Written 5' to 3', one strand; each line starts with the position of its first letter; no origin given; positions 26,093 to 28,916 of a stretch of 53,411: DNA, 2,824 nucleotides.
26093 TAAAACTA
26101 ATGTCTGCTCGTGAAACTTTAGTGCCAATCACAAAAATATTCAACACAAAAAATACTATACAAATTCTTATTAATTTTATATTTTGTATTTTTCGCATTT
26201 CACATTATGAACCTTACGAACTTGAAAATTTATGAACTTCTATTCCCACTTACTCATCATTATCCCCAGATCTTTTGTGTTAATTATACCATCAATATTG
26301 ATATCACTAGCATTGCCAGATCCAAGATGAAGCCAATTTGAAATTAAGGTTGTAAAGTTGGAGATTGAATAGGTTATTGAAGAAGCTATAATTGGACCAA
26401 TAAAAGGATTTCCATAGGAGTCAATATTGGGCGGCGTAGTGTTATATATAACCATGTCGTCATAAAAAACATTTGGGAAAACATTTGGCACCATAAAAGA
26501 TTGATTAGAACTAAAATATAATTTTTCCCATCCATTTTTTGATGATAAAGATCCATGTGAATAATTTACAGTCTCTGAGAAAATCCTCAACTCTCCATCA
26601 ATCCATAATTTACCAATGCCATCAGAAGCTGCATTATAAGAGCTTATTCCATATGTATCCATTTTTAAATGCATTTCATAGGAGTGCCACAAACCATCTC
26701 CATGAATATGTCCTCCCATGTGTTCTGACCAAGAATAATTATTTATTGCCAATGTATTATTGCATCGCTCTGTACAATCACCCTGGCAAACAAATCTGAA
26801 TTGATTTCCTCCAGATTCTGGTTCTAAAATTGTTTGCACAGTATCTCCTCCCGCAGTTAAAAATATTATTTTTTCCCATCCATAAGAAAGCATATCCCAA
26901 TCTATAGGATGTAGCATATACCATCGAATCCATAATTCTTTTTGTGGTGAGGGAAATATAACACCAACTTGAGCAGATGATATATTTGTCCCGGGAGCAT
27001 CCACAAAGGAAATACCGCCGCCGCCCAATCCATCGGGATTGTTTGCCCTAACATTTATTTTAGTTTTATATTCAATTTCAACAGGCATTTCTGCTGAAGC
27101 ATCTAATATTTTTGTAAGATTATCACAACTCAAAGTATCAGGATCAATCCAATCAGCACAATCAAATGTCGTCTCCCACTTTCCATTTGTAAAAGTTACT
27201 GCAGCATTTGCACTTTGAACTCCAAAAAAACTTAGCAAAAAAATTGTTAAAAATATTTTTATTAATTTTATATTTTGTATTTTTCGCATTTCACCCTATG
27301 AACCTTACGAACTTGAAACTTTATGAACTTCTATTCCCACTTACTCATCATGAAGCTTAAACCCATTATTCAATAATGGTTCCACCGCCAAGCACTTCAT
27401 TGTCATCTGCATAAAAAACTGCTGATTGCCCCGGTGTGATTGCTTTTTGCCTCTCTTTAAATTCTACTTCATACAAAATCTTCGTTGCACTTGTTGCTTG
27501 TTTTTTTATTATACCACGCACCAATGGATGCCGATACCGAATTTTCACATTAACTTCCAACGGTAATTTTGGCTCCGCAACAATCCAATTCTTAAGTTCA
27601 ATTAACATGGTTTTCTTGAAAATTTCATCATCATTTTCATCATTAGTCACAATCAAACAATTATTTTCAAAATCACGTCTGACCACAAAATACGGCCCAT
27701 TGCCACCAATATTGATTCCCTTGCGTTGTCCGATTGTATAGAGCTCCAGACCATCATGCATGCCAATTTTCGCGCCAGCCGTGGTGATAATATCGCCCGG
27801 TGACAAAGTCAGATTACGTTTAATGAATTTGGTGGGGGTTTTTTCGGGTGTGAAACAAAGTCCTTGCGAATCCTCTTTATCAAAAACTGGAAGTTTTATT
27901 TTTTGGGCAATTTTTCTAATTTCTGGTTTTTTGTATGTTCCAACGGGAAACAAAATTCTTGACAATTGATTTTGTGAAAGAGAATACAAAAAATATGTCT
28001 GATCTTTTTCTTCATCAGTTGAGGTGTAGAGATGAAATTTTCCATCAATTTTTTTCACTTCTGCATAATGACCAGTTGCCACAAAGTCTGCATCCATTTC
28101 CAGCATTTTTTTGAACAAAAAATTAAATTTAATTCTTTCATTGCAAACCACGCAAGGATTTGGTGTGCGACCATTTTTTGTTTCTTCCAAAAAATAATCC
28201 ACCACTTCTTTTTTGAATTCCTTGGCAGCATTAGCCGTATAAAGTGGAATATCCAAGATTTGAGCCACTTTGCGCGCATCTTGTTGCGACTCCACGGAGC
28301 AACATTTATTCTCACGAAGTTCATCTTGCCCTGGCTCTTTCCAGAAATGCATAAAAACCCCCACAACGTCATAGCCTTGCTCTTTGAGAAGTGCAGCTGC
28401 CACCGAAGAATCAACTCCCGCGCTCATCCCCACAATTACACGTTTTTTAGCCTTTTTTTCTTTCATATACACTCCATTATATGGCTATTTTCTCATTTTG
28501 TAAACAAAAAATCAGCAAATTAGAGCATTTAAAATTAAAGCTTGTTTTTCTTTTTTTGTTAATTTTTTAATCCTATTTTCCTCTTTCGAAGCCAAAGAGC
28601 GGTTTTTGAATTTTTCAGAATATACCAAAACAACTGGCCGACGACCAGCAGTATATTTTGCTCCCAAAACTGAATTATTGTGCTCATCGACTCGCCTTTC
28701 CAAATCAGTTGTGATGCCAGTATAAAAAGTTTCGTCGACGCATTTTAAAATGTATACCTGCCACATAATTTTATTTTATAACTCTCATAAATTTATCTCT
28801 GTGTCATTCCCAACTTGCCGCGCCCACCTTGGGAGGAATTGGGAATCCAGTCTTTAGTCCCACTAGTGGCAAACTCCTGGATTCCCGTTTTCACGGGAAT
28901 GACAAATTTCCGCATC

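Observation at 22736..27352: Tandem array of four diverged secreted jelly-roll paralogs, bounded by gene-end stubs: a recombining surface or secreted protein cassette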

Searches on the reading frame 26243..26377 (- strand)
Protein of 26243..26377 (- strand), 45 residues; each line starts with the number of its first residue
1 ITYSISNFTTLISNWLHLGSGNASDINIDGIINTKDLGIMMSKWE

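Call 41: find_homologous_proteins(query=A5, max_evalue=0.01)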
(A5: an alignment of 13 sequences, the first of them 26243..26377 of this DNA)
Query A5 (13 sequences) (45 aa, profile of the alignment): 9 proteins with E <= 0.01 among 528 candidates.
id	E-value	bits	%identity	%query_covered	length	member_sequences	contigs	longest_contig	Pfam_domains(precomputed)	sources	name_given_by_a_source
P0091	4.3e-12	63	52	96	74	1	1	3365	-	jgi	-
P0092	1.3e-9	55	51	78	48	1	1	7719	-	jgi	-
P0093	5.3e-8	50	50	80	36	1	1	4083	-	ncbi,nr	ncbi:MAG TPA: hypothetical protein ENL06_03395 [Candidatus Portnoybacteria bacterium]|nr:hypothetica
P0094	6.5e-8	50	67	47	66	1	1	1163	PF00404.25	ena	-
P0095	1.4e-7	49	52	91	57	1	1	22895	-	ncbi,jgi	-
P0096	1.7e-7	49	48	96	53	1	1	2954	-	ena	-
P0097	9.2e-7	46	68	49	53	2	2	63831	-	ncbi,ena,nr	ncbi:hypothetical protein J7J13_02635 [bacterium]|nr:hypothetical protein [bacterium]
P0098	2.8e-6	45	59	49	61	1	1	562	PF00404.25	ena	-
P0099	1.6e-5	42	71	47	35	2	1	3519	-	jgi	jgi:hypothetical protein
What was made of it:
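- Tried and rejected: The word-indexed search with the tail alignment returned only nine short fragments (call 41).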

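Call 42: search_protein_families(library=pfam, alignment_id=A5, max_evalue=10)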
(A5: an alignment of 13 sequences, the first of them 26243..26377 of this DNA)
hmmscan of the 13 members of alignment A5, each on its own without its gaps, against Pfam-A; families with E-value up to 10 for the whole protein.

A. member 1, window:26243-26377:- (45 aa): 0 families

B. families by the number of members that match (of 13 scanned): 1 family
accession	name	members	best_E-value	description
PF00404.24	Dockerin_1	1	0.065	Dockerin type I domain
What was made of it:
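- On Dockerin type I (PF00404): Pfam scan of 13 tails: one weak hit, E 0.065 (call 42).
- Closest known: Type I dockerin modules. Different: It does not reach the PF00404 threshold (best E 0.065, call 42).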

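Call 50: find_related_loci(query=A5, collection=genome_contigs, flank=8000)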
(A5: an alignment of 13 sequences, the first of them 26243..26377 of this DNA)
Query A5 (45 aa) in genome_contigs; peptide patterns used: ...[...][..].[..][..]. (x = any residue, [..] = any of these).
26 stretches matched a pattern; 16 encode a relative of the query (tblastn E <= 1e-3); 15 distinct loci.
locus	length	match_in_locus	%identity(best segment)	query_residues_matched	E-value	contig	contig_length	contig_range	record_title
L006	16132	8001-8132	60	1-45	5e-15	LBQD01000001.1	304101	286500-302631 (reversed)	MAG: Candidatus Moranbacteria bacterium GW2011_GWE2_35_2- UR69_C0001, whole genome shotgun sequence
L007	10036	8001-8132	60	1-45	8e-15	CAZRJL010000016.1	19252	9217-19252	MAG TPA_asm: uncultured Bdellovibrionales bacterium isolate binchicken_co220_173 genome assembly, contig: NODE_1743_leng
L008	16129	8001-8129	57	1-44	8e-14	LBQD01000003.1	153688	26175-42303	MAG: Candidatus Moranbacteria bacterium GW2011_GWE2_35_2- UR69_C0003, whole genome shotgun sequence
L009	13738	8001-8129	52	1-44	2e-13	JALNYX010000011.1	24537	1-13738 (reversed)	MAG: Candidatus Moraniibacteriota bacterium isolate SO_2017_GW1 bin 259 NODE_8256_length_24537_cov_1.146784_OW334_2017,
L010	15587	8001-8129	57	2-45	2e-14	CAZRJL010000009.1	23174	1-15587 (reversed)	MAG TPA_asm: uncultured Bdellovibrionales bacterium isolate binchicken_co220_173 genome assembly, contig: NODE_1330_leng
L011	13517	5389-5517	52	2-45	2e-13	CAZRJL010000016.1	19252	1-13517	MAG TPA_asm: uncultured Bdellovibrionales bacterium isolate binchicken_co220_173 genome assembly, contig: NODE_1743_leng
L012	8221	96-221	53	2-44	3e-13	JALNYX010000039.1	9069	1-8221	MAG: Candidatus Moraniibacteriota bacterium isolate SO_2017_GW1 bin 259 NODE_28629_length_9069_cov_1.222322_OW334_2017,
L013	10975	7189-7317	59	1-44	6e-14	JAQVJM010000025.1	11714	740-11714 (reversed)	MAG: Candidatus Moraniibacteriota bacterium isolate STE_63 NODE_13693_length_11714_cov_16.207129_Sandtown_E, whole genom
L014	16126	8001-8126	61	2-45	1e-12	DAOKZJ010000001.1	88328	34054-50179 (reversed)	MAG TPA_asm: Candidatus Moraniibacteriota bacterium isolate AMR_MDS_0047 NODE_158_length_88328_cov_8.837844, whole genom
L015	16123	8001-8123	55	3-44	2e-11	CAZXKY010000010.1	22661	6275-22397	MAG TPA_asm: uncultured Bdellovibrionales bacterium isolate SRP192927_co2_902 genome assembly, contig: NODE_3365_length_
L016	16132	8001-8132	49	1-45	4e-11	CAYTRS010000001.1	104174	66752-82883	MAG TPA_asm: uncultured Bdellovibrionales bacterium isolate binchicken_co220_120 genome assembly, contig: NODE_74_length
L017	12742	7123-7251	49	2-44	4e-10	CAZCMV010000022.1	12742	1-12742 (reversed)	MAG TPA_asm: uncultured Bdellovibrionales bacterium isolate SRP192927_co1_222 genome assembly, contig: NODE_11311_length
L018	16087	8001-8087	60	15-44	7e-8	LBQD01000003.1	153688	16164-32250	MAG: Candidatus Moranbacteria bacterium GW2011_GWE2_35_2- UR69_C0003, whole genome shotgun sequence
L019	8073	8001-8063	71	25-45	3e-7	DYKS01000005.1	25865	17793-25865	MAG TPA_asm: Candidatus Elulimicrobium sp. isolate SulCav_AS07-7_35_57 SulCav_AS07_7_1787_length_25865_cov_32_670632, wh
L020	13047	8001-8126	50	6-44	5e-6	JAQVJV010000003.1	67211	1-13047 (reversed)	MAG: Candidatus Moraniibacteriota bacterium isolate STE_71 NODE_659_length_67211_cov_9.918282_Sandtown_E, whole genome s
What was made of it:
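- Closest known: Type I dockerin modules. Different: In the genome scan it was found almost only in Moranbacteria-type MAGs (call 50).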

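Call 76: search_protein_representatives(alignment_id=A6)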
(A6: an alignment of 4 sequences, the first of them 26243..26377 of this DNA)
Query: 4 sequences, 45 profile positions. Proteins with E-value up to 0.001 (for the whole library): 872; up to 1e-10: 44; up to 1e-30: 0. The best 150 are listed.
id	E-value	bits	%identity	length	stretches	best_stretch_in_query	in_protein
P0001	1.2e-25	105.0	-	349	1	1-45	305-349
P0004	4.2e-25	103.3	-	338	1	1-45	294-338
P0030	1.1e-23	98.8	-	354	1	1-45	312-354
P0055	2.1e-23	97.8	-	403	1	1-45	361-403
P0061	2.3e-23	97.7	-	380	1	2-45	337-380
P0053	4.9e-22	93.5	-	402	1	2-45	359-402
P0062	5.4e-20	86.9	-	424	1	1-45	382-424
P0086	6.2e-20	86.7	-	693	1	1-45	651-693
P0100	2.6e-18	81.5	-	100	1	2-45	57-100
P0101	1.4e-16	76.0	-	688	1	2-45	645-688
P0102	2.2e-16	75.3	-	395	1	1-45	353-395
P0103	8.7e-16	73.4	-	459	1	1-45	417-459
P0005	2.5e-15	72.0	-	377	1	1-45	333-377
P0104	5.3e-15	70.9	-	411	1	3-45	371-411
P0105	7.3e-15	70.5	-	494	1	1-45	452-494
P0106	1.6e-14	69.4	-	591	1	3-45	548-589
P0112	5.9e-13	64.4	-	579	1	2-45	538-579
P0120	1.2e-11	60.2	-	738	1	2-44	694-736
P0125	3.9e-11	58.5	-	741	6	14-44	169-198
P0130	7.3e-11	57.7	-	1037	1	1-45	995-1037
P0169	5.2e-09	51.7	-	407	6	24-42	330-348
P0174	7.1e-09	51.3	-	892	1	2-45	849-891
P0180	1.2e-08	50.6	-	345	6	24-41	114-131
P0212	7.2e-08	48.1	-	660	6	23-43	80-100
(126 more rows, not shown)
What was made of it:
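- The tail is conserved across hundreds of protein clusters (call 76). The tail always ends within 0-3 residues of the C-terminus (call 76).
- Tried and rejected: The exhaustive representative search was needed instead (call 76).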

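Call 77: search_protein_families(library=pfam, proteins=[P0125, P0169, P0180, P0212, P0101, P0106, P0112, P0130, P0120, P0174], max_evalue=0.001)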
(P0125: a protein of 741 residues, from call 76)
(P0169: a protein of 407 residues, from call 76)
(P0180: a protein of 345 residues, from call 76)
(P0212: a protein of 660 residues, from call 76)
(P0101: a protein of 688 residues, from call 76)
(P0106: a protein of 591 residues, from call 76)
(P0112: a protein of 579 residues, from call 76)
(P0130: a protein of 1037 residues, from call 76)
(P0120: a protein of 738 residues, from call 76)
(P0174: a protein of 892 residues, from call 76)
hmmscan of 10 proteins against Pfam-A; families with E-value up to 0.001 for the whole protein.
P0125 (741 aa): 4 families
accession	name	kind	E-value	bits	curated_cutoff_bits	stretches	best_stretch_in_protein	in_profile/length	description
PF00404.24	Dockerin_1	-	2.1e-22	79.5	22.9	4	211-259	2-53/57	Dockerin type I domain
PF00036.39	EF-hand_1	-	7.9e-08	31.8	25.4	0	240-254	7-21/29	EF hand domain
PF13405.12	EF-hand_6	-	2.9e-07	30.1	25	0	240-254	7-21/30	EF-hand domain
PF24784.1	Temptin_C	-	0.00025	21.9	27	0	176-205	59-88/98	Temptin C-terminal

P0169 (407 aa): 1 family
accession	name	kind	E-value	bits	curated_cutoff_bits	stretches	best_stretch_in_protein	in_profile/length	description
PF00404.24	Dockerin_1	-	1.2e-18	67.4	22.9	1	180-225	2-52/57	Dockerin type I domain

P0180 (345 aa): 3 families
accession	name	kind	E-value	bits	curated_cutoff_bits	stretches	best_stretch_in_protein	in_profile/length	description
PF00404.24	Dockerin_1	-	1.6e-30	105.5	22.9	3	287-337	1-52/57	Dockerin type I domain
PF00036.39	EF-hand_1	-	0.00031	20.5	25.4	0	115-127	10-22/29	EF hand domain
PF13499.12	EF-hand_7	-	0.00036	21.3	30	0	233-302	10-63/67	EF-hand domain pair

P0212 (660 aa): 6 families
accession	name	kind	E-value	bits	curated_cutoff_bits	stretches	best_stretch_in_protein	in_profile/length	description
PF00404.24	Dockerin_1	-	1.4e-29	102.5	22.9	3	49-97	2-52/57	Dockerin type I domain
PF13472.12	Lipase_GDSL_2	-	8.1e-18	66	32.9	1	417-647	2-178/178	GDSL-like Lipase/Acylhydrolase family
PF00657.28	Lipase_GDSL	-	1.6e-13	51.7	23.6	1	414-651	1-207/208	GDSL-like Lipase/Acylhydrolase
PF13499.12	EF-hand_7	-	1.5e-09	38.5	30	0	145-188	12-61/67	EF-hand domain pair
PF00036.39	EF-hand_1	-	1.7e-05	24.4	25.4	0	176-195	9-28/29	EF hand domain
PF13202.12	EF-hand_5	-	0.00013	21.7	25.9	0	49-59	8-18/25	EF hand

P0101 (688 aa): 0 families

P0106 (591 aa): 1 family
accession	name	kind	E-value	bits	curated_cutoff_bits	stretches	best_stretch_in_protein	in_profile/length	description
PF13229.12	Beta_helix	-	1e-06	28.9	25.9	0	225-347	19-114/158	Right handed beta helix region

P0112 (579 aa): 0 families

P0130 (1037 aa): 0 families

P0120 (738 aa): 2 families
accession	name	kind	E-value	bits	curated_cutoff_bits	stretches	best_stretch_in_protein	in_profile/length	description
PF05345.18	He_PIG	-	1.1e-15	58.3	24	1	356-436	6-96/96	Putative Ig domain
PF16656.11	Pur_ac_phosph_N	-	5.3e-12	46.6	30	1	447-530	5-93/93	Purple acid Phosphatase, N-terminal domain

P0174 (892 aa): 2 families
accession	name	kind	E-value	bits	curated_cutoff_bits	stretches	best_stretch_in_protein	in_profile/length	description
PF13385.13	Laminin_G_3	-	4.7e-22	79.2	27.6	1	97-260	1-150/151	Concanavalin A-like lectin/glucanases superfamily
PF16656.11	Pur_ac_phosph_N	-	0.00092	20.2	30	0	772-824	19-80/93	Purple acid Phosphatase, N-terminal domain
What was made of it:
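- On Dockerin type I (PF00404): The tail profile hits PF00404 proteins (calls 76, 77).
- Closest known: Type I dockerin modules. Same: The tail profile retrieves genuine PF00404 proteins (calls 76, 77).
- Proteins matched several times by its second half are PF00404 dockerins, E down to 1e-30 (calls 76, 77).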

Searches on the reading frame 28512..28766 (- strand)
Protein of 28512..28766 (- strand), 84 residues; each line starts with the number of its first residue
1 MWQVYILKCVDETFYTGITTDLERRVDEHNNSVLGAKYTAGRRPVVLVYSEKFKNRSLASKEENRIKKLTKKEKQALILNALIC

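Call 53: search_protein_families(library=pfam, proteins=[window:28512-28766:-], max_evalue=0.001)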
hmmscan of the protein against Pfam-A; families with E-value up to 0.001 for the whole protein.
window:28512-28766:- (84 aa): 1 family
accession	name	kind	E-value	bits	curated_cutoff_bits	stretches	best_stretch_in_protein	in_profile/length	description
PF01541.30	GIY-YIG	-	2.4e-17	63.4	22.6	1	1-74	1-76/78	GIY-YIG catalytic domain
